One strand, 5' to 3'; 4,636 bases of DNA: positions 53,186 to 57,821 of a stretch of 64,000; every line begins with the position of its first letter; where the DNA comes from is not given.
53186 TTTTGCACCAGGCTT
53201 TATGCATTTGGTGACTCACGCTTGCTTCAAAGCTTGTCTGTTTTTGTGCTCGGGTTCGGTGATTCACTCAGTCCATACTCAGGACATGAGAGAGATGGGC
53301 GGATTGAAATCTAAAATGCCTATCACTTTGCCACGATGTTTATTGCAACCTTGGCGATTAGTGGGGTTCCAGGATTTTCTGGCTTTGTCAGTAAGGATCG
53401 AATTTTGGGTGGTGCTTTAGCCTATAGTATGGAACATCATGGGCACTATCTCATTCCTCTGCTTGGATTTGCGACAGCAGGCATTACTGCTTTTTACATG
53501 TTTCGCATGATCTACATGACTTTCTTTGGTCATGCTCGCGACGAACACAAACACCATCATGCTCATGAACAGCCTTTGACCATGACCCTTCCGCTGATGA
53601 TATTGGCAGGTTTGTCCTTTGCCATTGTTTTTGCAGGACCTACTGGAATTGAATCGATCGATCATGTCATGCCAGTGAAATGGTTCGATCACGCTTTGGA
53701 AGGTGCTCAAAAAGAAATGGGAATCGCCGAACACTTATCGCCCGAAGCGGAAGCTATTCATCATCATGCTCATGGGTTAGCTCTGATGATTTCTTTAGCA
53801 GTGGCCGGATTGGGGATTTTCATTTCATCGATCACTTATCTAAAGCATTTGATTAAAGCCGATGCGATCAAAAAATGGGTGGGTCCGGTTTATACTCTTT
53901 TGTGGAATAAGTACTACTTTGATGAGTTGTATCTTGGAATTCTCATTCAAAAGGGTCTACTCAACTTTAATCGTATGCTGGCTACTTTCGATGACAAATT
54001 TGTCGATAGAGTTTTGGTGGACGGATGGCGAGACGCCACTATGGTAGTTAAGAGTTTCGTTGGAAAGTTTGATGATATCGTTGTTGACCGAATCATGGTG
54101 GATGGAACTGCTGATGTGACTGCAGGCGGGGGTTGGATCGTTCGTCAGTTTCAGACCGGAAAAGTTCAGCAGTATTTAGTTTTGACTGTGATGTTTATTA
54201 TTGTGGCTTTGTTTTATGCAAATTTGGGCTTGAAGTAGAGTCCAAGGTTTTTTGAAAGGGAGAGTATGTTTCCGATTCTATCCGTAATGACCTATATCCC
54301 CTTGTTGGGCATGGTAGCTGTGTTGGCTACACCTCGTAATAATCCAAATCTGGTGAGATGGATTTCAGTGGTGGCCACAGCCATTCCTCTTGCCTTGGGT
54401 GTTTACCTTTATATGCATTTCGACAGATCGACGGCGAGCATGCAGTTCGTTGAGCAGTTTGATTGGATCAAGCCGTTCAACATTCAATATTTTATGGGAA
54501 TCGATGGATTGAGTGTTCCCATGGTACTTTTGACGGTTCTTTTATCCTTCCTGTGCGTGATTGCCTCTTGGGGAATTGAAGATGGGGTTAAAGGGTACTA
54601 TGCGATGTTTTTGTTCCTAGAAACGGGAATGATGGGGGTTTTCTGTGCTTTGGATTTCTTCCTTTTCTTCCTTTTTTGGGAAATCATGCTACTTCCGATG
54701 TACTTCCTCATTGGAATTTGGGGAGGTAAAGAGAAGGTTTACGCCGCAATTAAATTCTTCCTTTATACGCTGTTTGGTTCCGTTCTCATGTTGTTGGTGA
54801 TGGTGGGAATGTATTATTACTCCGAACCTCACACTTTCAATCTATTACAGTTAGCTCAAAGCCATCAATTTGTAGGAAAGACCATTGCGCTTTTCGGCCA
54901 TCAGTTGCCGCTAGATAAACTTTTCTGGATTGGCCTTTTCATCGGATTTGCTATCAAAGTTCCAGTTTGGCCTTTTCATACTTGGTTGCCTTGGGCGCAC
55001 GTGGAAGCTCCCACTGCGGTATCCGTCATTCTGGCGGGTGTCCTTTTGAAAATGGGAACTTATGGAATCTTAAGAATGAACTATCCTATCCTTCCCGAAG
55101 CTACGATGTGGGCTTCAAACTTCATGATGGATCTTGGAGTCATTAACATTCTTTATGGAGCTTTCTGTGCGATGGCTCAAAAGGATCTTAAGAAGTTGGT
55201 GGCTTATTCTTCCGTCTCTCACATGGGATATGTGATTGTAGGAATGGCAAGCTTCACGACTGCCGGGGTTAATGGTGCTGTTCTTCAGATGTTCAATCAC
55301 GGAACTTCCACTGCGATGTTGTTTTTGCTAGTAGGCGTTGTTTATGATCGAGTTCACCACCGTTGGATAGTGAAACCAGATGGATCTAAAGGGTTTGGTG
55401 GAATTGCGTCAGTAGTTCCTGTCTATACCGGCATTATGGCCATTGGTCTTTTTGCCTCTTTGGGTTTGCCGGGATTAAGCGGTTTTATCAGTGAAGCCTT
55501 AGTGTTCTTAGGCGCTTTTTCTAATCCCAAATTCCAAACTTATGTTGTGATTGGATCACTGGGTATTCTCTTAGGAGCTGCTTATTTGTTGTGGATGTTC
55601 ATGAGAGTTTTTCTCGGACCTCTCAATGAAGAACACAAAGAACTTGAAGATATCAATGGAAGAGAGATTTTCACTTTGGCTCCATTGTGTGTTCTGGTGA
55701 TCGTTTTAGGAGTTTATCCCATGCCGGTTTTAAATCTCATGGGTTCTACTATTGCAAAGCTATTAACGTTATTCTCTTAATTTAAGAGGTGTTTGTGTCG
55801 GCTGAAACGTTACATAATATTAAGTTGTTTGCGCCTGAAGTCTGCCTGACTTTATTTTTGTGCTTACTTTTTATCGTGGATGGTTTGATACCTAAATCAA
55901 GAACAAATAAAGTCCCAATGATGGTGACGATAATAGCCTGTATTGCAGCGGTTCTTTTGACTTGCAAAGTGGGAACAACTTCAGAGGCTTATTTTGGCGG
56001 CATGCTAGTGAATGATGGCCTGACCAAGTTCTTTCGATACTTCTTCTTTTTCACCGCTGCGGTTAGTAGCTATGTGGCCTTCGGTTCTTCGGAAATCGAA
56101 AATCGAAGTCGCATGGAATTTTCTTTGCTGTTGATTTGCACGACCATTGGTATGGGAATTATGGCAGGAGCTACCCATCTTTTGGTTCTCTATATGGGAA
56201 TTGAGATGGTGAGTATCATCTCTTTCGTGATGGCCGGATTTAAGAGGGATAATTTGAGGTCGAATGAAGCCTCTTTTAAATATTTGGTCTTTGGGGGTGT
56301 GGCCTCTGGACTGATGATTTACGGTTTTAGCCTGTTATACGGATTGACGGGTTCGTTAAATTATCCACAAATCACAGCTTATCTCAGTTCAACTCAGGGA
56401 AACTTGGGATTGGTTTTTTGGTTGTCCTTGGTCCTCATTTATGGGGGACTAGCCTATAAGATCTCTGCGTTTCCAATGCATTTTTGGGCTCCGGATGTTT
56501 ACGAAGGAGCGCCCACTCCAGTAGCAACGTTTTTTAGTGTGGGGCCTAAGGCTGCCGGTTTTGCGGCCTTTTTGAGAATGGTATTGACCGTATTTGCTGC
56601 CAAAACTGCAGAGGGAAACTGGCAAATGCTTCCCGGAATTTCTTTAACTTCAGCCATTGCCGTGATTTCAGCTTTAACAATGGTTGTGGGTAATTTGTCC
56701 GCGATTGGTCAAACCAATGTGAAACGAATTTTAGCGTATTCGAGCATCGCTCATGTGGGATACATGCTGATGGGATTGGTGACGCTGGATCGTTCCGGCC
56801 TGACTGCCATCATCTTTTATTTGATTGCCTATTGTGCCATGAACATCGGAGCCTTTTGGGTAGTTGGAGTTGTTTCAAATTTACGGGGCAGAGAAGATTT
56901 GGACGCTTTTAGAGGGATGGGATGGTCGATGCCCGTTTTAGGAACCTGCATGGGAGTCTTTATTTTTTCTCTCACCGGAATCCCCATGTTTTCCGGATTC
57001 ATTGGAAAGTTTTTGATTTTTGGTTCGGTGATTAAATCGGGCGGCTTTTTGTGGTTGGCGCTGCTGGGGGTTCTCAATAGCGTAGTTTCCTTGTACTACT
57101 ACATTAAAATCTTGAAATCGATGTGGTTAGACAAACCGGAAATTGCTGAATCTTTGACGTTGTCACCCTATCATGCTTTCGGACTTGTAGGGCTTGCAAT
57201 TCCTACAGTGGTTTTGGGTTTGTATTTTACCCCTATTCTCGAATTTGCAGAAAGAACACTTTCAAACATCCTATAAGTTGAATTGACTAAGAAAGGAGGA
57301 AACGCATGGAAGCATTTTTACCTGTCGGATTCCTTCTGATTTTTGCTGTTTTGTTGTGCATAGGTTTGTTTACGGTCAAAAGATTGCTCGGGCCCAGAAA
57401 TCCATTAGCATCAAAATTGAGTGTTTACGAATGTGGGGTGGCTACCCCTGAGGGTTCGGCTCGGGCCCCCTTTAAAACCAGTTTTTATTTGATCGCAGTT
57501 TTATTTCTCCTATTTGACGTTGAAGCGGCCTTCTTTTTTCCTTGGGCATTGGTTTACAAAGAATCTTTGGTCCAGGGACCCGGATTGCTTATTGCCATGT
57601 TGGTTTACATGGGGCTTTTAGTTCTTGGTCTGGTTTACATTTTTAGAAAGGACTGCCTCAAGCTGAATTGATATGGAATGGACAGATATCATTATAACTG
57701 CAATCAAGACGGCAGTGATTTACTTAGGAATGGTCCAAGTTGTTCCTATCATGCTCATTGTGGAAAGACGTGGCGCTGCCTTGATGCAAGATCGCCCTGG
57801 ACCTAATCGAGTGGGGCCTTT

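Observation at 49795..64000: Two tandem, divergent membrane-arm-only complex I gene sets (nuoA-H-J-K-L-M-N twice) with no peripheral-arm genes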

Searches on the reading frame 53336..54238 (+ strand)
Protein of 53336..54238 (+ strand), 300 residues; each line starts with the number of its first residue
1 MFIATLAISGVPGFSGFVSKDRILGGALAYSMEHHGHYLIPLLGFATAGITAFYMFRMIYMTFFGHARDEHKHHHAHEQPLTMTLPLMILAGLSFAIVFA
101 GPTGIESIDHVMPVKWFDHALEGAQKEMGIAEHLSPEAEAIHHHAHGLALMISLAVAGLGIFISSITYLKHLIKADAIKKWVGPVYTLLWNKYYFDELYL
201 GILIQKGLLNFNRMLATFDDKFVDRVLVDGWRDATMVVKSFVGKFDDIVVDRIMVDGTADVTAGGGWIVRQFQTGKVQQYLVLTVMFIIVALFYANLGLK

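Call 7: search_protein_families(library=pfam, proteins=[window:53336-54238:+])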
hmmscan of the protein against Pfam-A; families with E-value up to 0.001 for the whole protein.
window:53336-54238:+ (300 aa): 1 family
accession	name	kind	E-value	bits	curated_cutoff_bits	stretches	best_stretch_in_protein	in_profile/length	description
PF01010.25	Proton_antipo_C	-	0.00014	22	26.8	1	65-172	82-181/243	NADH-dehyrogenase subunit F, TMs, (complex I) C-terminus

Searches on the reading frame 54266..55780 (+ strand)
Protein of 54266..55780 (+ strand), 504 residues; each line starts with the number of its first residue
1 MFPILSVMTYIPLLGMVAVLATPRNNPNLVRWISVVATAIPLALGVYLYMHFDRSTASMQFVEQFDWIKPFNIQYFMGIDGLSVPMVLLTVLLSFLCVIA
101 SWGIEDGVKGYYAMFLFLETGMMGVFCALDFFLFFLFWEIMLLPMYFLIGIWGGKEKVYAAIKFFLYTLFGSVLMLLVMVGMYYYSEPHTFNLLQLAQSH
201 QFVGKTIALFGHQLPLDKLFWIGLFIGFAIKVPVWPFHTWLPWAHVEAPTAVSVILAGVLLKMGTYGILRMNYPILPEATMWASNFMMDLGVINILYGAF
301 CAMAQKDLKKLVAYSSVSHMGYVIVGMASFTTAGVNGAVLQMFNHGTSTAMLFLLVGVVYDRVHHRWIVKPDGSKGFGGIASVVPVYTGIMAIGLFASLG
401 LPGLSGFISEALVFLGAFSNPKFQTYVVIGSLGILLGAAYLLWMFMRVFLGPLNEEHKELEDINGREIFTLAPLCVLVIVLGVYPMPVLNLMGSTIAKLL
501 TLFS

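Call 7: search_protein_families(library=pfam, proteins=[window:54266-55780:+])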
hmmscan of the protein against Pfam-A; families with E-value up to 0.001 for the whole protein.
window:54266-55780:+ (504 aa): 2 families
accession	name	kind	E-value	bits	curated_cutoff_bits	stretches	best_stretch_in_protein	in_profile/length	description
PF00361.26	Proton_antipo_M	-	9.2e-71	238.9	21.5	1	128-434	1-291/294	NADH:quinone oxidoreductase/Mrp antiporter, TM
PF01059.23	Oxidored_q5_N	-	7.6e-07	29.6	22.7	1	54-120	34-101/110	NADH-ubiquinone oxidoreductase chain 4, amino terminus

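Call 67: search_solved_structures(query=window:54266-55780:+, max_evalue=1e-30)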
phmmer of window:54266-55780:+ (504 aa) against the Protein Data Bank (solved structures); distinct sequences matched with E-value up to 1e-30: 33.
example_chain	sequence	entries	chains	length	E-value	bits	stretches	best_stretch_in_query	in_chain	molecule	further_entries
8qby_M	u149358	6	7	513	1.3e-113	383.9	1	3-500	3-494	NADH dehydrogenase subunit M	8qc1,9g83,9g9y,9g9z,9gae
7ar7_M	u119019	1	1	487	1.5e-104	354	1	5-500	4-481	NADH-ubiquinone oxidoreductase chain 4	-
7aqw_M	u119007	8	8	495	1.5e-104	354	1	5-500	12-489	NADH-ubiquinone oxidoreductase chain 4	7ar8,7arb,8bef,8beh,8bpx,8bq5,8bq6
7aqq_M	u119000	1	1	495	5.2e-104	352.2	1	5-500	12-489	NADH-ubiquinone oxidoreductase chain 4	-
7a23_M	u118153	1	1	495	1.8e-103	350.5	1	5-500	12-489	Nad4m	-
8e73_4M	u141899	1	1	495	1.5e-102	347.4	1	5-499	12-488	Nad4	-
6hum_D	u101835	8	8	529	9.6e-98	331.5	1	2-498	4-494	NAD(P)H-quinone oxidoreductase chain 4 1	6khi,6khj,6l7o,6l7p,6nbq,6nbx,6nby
8e9g_M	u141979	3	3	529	3.7e-94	319.7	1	2-501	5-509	NADH-quinone oxidoreductase, M subunit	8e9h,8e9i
9grx_D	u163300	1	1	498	1.5e-92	314.4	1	2-500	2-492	NAD(P)H-quinone oxidoreductase chain 4, chloroplastic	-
7eu3_D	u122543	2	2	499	3e-88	300.2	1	2-501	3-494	NAD(P)H-quinone oxidoreductase chain 4, chloroplastic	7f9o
7wff_D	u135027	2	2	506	5e-88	299.5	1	2-501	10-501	NAD(P)H-quinone oxidoreductase chain 4, chloroplastic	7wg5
7p61_M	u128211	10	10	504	3e-86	293.6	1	8-499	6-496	NADH dehydrogenase I subunit M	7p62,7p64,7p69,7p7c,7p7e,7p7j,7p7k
3rko_M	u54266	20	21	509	3.1e-86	293.6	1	8-499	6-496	NADH-QUINONE OXIDOREDUCTASE SUBUNIT M | NADH dehydrogenase I subunit M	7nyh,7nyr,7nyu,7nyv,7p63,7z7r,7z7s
6tjv_D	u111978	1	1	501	7e-74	252.8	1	2-499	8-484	NADH dehydrogenase subunit 4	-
7zm7_4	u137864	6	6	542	1.8e-62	215.1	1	30-494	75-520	NADH-ubiquinone oxidoreductase chain 4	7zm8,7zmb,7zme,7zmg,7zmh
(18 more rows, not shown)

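Call 70: search_protein_families(library=ncbifam, proteins=[window:54266-55780:+], max_evalue=1e-10)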
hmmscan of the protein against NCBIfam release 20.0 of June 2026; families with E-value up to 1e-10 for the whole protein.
window:54266-55780:+ (504 aa): 71 families (the best 25 are shown)
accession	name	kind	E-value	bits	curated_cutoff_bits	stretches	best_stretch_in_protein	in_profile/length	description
TIGR01972.1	NDH_I_M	subfamily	7.2e-178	592.2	263.8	1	5-501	1-484/486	NADH-quinone oxidoreductase subunit M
NF004499.0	PRK05846.1-3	equivalog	1.7e-149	498.8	585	1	2-502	4-487/502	NADH-quinone oxidoreductase subunit M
NF004500.0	PRK05846.1-4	equivalog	5.2e-143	477.5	550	1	2-500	4-503/525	NADH-quinone oxidoreductase subunit M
NF004501.0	PRK05846.1-5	subfamily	1.1e-141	473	598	1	2-501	4-485/492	NADH-quinone oxidoreductase subunit M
NF004505.0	PRK05846.2-5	equivalog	4.2e-130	434.9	700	1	4-501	4-483/508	NADH-quinone oxidoreductase subunit M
NF009212.0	PRK12561.1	subfamily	4.4e-129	431.6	645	1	2-496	6-492/531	NAD(P)H-quinone oxidoreductase subunit 4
NF004506.0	PRK05846.2-6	equivalog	2.2e-121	406.6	789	1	2-501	4-491/493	NADH-quinone oxidoreductase subunit M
NF005060.0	PRK06473.1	equivalog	1e-115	387.3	747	1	4-501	1-483/500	NADH-quinone oxidoreductase subunit M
NF002713.0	PRK02546.1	subfamily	1.6e-115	386.6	827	1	2-500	8-499/533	NAD(P)H-quinone oxidoreductase subunit 4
NF004498.0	PRK05846.1-1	equivalog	5.2e-108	362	614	1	4-499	2-496/509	NADH-quinone oxidoreductase subunit M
NF005611.0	PRK07363.1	equivalog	1.1e-99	334.2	764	1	4-500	1-482/501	NADH-quinone oxidoreductase subunit M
NF004504.0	PRK05846.2-3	equivalog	2.2e-99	333.8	785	1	3-502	10-496/499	NADH-quinone oxidoreductase subunit M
NF004502.0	PRK05846.2-1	equivalog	9.6e-94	314.9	791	1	5-487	6-485/500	NADH-quinone oxidoreductase subunit M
NF004503.0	PRK05846.2-2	subfamily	1.7e-68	232.1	720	1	32-492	26-482/490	NADH-quinone oxidoreductase subunit M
NF006419.0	PRK08668.1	equivalog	1.2e-54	186.2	617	1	32-494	27-476/613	NADH dehydrogenase subunit M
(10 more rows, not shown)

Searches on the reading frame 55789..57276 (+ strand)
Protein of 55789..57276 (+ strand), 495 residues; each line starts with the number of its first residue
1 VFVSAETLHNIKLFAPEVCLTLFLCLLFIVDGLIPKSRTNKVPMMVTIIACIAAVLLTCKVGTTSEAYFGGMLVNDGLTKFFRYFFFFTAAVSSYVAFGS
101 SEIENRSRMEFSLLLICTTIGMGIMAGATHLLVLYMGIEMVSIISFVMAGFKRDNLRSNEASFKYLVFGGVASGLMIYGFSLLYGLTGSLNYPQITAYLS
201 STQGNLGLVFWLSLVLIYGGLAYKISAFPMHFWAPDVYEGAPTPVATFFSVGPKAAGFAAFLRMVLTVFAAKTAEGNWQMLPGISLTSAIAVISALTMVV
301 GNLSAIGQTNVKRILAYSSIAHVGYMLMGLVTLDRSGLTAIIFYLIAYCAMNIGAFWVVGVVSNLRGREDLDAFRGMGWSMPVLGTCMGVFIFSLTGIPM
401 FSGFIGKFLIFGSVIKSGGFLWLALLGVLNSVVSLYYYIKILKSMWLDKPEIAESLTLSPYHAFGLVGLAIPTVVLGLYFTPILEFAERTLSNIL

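Call 7: search_protein_families(library=pfam, proteins=[window:55789-57276:+])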
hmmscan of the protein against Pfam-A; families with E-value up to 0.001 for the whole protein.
window:55789-57276:+ (495 aa): 1 family
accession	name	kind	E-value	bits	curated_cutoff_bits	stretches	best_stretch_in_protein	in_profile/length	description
PF00361.26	Proton_antipo_M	-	4e-69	233.5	21.5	1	128-433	1-293/294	NADH:quinone oxidoreductase/Mrp antiporter, TM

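Call 68: search_solved_structures(query=window:55789-57276:+, max_evalue=1e-30)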
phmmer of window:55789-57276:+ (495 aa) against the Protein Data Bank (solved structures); distinct sequences matched with E-value up to 1e-30: 14.
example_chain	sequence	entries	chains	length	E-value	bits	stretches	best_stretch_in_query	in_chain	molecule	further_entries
8qby_N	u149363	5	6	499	1.4e-75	258.1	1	13-449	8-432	NADH-quinone oxidoreductase subunit N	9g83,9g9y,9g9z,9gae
6hum_B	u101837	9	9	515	2.2e-75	257.4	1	13-483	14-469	NAD(P)H-quinone oxidoreductase subunit 2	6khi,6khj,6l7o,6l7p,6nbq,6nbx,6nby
9grx_B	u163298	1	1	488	5.6e-62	213.2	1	12-449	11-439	NAD(P)H-quinone oxidoreductase subunit 2 A, chloroplastic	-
7eu3_B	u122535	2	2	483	5.7e-62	213.2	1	15-491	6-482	NAD(P)H-quinone oxidoreductase subunit 2, chloroplastic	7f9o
8e9g_N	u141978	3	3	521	7.4e-62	212.8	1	114-488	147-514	NADH-quinone oxidoreductase subunit N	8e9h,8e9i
7wff_B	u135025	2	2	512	3.6e-60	207.3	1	14-491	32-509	NAD(P)H-quinone oxidoreductase subunit 2, chloroplastic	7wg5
3rko_N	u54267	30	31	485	6.5e-60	206.4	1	38-486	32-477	NADH-QUINONE OXIDOREDUCTASE SUBUNIT N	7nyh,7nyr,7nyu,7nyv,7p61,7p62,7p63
7ar7_N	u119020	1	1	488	1.4e-59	205.3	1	58-451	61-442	NADH-ubiquinone oxidoreductase chain 2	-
7a23_I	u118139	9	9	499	2.4e-59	204.5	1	58-451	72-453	Nad2m | NADH-ubiquinone oxidoreductase chain 2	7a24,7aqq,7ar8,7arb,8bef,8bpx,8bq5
8e73_2M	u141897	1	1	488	5e-58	200.2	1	60-451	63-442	Nad2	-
6x89_2M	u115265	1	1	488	1.1e-56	195.8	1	59-451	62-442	NU2M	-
4he8_N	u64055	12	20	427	9.5e-48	166.3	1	30-478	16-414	NADH-quinone oxidoreductase subunit 14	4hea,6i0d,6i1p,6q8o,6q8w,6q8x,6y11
6u8y_H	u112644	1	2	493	1.5e-41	145.9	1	42-491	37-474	NADH dehydrogenase subunit N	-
7zm7_2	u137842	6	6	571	5e-32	114.4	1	104-452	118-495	NADH dehydrogenase subunit 2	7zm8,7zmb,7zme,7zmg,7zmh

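Call 70: search_protein_families(library=ncbifam, proteins=[window:55789-57276:+], max_evalue=1e-10)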
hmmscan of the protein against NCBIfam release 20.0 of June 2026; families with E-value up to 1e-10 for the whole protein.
window:55789-57276:+ (495 aa): 65 families (the best 25 are shown)
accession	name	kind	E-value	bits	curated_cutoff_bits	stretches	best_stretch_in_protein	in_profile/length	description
TIGR01770.1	NDH_I_N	subfamily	2.2e-116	389.6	332.6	1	13-480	3-468/472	NADH-quinone oxidoreductase subunit NuoN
NF004440.0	PRK05777.1-3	equivalog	2.4e-116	389.5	519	1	7-488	4-470/477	NADH-quinone oxidoreductase subunit NuoN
NF004442.0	PRK05777.1-5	equivalog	4.4e-102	342.5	523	1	9-493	6-480/483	NADH-quinone oxidoreductase subunit NuoN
NF004446.0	PRK05777.2-4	equivalog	1.1e-99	334.8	590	1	12-479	12-483/502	NADH-quinone oxidoreductase subunit NuoN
NF002701.0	PRK02504.1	equivalog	2.1e-94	316.8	569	1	10-481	11-468/513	NAD(P)H-quinone oxidoreductase subunit N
NF004441.0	PRK05777.1-4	equivalog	1.8e-92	310.7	477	1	108-490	144-519/524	NADH-quinone oxidoreductase subunit NuoN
NF004443.0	PRK05777.2-1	equivalog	1.7e-76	258.4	626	1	12-478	12-479/506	NADH-quinone oxidoreductase subunit NuoN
NF004445.0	PRK05777.2-3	equivalog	2.7e-76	257.5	408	1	9-485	5-468/475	NADH-quinone oxidoreductase subunit NuoN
NF004439.0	PRK05777.1-1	equivalog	8.7e-76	255.8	531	1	33-488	27-479/485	NADH-quinone oxidoreductase subunit NuoN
NF004444.0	PRK05777.2-2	equivalog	5.5e-69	233.5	496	1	10-458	13-453/496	NADH-quinone oxidoreductase subunit NuoN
NF004447.0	PRK05777.2-5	equivalog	1.4e-60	205.7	547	1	13-451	3-427/458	NADH-quinone oxidoreductase subunit NuoN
NF006419.0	PRK08668.1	equivalog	1.2e-55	189.4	617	1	40-489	26-476/613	NADH dehydrogenase subunit M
NF006241.0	PRK08377.1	equivalog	3.4e-54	184.7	645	1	33-494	24-477/494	NADH dehydrogenase subunit N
NF006240.0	PRK08376.1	subfamily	2.5e-48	165.3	662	1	89-481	98-493/521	putative monovalent cation/H+ antiporter subunit D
NF009306.0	PRK12663.1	equivalog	2.1e-47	162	542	1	53-489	54-476/498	Na+/H+ antiporter subunit D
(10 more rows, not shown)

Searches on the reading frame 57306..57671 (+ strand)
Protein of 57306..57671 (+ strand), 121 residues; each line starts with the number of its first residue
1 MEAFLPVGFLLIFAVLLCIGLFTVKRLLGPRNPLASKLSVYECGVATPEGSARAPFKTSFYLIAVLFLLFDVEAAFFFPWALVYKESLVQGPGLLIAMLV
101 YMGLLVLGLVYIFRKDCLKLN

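Call 8: search_protein_families(library=pfam, proteins=[window:57306-57671:+])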
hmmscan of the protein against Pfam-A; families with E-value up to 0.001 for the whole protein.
window:57306-57671:+ (121 aa): 1 family
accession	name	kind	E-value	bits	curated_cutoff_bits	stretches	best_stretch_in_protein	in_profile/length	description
PF00507.24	Oxidored_q4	-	8.5e-28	96.9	23.3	1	20-119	3-98/99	NADH-ubiquinone/plastoquinone oxidoreductase, chain 3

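Call 70: search_protein_families(library=ncbifam, proteins=[window:57306-57671:+], max_evalue=1e-10)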
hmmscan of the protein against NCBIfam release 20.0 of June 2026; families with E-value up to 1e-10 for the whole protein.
window:57306-57671:+ (121 aa): 3 families
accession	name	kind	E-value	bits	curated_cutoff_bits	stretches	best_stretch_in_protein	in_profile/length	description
NF005839.0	PRK07756.1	equivalog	8.7e-24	84.1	163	1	4-119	9-120/122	NADH-quinone oxidoreductase subunit A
NF005922.0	PRK07928.1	equivalog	5.5e-19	68.7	155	1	1-119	1-117/119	NADH-quinone oxidoreductase subunit A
NF006303.0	PRK08489.1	equivalog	1.4e-18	67.7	145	1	7-119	13-124/129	NAD(P)H-quinone oxidoreductase subunit 3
